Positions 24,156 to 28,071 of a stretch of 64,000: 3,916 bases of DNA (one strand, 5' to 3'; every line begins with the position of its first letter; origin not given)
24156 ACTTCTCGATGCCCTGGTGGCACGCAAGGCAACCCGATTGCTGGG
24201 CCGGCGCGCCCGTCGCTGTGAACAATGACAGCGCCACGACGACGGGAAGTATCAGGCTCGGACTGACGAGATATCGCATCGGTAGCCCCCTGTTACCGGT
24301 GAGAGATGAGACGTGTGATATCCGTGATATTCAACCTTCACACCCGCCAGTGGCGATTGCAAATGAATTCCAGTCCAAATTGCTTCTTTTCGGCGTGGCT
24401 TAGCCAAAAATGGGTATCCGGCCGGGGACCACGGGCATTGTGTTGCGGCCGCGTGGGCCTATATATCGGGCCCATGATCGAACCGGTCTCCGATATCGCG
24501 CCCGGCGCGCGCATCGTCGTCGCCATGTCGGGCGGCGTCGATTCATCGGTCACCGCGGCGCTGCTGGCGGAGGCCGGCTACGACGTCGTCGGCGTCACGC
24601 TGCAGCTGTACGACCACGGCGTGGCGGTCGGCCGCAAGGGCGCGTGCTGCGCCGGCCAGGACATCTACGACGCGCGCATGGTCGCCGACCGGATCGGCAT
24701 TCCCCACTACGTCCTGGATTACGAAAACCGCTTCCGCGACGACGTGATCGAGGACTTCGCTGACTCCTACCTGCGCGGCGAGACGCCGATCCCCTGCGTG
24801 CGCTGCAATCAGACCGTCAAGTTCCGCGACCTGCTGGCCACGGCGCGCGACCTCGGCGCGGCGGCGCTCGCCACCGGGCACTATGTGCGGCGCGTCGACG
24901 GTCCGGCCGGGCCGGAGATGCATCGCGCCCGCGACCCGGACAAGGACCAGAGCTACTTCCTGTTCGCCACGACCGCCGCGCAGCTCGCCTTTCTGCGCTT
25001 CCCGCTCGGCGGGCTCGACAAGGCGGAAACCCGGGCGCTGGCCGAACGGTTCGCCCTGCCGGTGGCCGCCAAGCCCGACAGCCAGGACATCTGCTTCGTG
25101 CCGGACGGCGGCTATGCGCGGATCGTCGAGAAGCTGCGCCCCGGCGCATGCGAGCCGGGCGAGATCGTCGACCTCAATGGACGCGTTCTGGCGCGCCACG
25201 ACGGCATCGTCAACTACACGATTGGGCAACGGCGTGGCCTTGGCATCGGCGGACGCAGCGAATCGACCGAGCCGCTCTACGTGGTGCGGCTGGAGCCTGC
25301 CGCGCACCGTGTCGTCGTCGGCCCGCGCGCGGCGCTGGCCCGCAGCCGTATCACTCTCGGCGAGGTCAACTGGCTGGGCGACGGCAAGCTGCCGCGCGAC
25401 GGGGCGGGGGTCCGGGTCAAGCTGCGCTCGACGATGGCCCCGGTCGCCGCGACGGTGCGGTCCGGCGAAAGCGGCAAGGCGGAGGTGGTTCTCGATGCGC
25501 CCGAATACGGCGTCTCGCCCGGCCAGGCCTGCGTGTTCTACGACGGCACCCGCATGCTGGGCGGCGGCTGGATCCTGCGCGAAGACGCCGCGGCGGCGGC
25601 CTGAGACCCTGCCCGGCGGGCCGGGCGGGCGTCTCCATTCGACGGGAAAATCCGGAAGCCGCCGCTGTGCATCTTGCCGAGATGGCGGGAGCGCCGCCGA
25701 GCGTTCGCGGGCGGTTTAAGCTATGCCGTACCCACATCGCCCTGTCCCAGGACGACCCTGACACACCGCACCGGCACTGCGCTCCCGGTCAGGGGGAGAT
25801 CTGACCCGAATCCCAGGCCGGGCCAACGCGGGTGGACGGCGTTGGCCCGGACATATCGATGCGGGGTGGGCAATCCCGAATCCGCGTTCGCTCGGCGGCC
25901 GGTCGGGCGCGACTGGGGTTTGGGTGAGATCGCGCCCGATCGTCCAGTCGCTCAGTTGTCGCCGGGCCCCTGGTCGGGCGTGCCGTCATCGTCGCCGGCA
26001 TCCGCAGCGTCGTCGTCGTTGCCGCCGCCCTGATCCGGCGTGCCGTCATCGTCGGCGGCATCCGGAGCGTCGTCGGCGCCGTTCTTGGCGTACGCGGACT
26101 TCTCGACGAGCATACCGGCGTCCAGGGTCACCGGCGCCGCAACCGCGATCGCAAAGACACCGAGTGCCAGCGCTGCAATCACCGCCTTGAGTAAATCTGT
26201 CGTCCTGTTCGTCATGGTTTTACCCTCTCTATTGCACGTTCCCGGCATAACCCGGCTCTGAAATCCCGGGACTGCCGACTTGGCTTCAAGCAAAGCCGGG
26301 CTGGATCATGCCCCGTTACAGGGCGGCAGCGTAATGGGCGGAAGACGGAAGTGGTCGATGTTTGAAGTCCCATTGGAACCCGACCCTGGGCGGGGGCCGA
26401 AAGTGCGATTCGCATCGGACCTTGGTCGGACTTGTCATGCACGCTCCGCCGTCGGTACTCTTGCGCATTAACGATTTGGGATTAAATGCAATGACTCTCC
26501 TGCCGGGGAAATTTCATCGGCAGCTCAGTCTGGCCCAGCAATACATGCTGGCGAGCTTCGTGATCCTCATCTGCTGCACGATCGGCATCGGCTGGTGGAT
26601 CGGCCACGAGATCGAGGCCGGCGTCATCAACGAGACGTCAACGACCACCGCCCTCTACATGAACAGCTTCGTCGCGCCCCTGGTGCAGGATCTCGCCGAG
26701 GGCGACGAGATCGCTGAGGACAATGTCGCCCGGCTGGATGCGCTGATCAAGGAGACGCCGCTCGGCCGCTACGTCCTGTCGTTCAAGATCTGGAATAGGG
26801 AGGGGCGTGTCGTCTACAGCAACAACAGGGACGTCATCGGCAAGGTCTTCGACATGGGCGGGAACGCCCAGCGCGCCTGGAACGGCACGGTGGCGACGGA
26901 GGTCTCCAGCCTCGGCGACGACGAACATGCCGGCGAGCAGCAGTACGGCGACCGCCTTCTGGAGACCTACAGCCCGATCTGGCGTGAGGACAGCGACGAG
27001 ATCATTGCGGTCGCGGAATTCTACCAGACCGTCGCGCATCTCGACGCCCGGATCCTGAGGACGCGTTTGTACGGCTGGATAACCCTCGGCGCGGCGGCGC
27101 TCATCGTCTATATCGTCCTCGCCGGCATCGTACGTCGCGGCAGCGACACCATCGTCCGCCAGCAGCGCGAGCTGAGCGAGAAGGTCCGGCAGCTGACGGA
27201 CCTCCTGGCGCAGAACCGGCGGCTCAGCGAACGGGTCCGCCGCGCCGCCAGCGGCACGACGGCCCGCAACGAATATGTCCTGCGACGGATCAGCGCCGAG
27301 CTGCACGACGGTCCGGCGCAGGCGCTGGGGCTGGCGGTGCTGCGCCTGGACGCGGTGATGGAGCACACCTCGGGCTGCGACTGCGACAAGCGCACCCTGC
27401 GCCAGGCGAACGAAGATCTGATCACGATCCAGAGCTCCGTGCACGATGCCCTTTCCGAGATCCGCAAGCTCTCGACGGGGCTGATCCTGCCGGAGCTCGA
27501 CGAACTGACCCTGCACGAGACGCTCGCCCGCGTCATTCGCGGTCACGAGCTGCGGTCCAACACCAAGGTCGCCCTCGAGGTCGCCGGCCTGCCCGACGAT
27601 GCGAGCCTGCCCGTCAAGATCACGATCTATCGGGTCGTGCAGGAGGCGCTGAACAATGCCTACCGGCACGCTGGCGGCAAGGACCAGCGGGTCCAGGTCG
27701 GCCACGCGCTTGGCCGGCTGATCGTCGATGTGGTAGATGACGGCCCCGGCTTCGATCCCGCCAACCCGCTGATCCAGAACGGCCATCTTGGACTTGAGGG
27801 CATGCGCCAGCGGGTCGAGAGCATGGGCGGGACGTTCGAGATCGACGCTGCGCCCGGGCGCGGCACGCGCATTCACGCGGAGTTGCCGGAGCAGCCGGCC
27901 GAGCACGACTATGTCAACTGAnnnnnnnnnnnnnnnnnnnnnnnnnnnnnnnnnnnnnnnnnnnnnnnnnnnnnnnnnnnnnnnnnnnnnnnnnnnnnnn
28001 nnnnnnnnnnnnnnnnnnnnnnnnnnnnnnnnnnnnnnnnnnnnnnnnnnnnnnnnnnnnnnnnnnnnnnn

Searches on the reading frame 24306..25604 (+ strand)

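Call 7: search_protein_families(library=pfam, proteins=[window:24306-25604:+], max_evalue=0.001)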
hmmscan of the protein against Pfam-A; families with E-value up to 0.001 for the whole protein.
window:24306-25604:+ (432 aa): 5 families
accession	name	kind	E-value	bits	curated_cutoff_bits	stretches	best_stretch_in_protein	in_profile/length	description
PF03054.22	tRNA_Me_trans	-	6.9e-72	241.8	20.6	1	69-266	2-201/202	tRNA methyl transferase HUP domain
PF20258.4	tRNA_Me_trans_C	-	6.6e-18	65.3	20.6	1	348-423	3-77/77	Aminomethyltransferase beta-barrel domain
PF20259.3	tRNA_Me_trans_M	-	5.3e-17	61.6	27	1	283-339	11-65/66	tRNA methyl transferase PRC-barrel domain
PF00733.27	Asn_synthase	-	0.00068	19.8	21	1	71-142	21-82/354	Asparagine synthase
PF00764.25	Arginosuc_synth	-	0.00087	19.8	27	0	69-148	1-70/162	Arginosuccinate synthase N-terminal HUP domain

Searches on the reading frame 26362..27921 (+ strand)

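Call 65: search_protein_families(library=pfam, proteins=[window:26362-27921:+], max_evalue=0.0001)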
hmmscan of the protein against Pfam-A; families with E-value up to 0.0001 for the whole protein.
window:26362-27921:+ (519 aa): 3 families
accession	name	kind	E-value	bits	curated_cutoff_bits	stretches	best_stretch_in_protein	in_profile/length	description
PF02518.31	HATPase_c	-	2.4e-14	54.1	26.4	1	420-511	4-110/111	Histidine kinase-, DNA gyrase B-, and HSP90-like ATPase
PF07730.19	HisKA_3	-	7.3e-07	30.1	24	1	308-374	3-63/68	Histidine kinase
PF13581.12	HATPase_c_2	-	1.5e-05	25.4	27.4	1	397-469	11-84/127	Histidine kinase-like ATPase domain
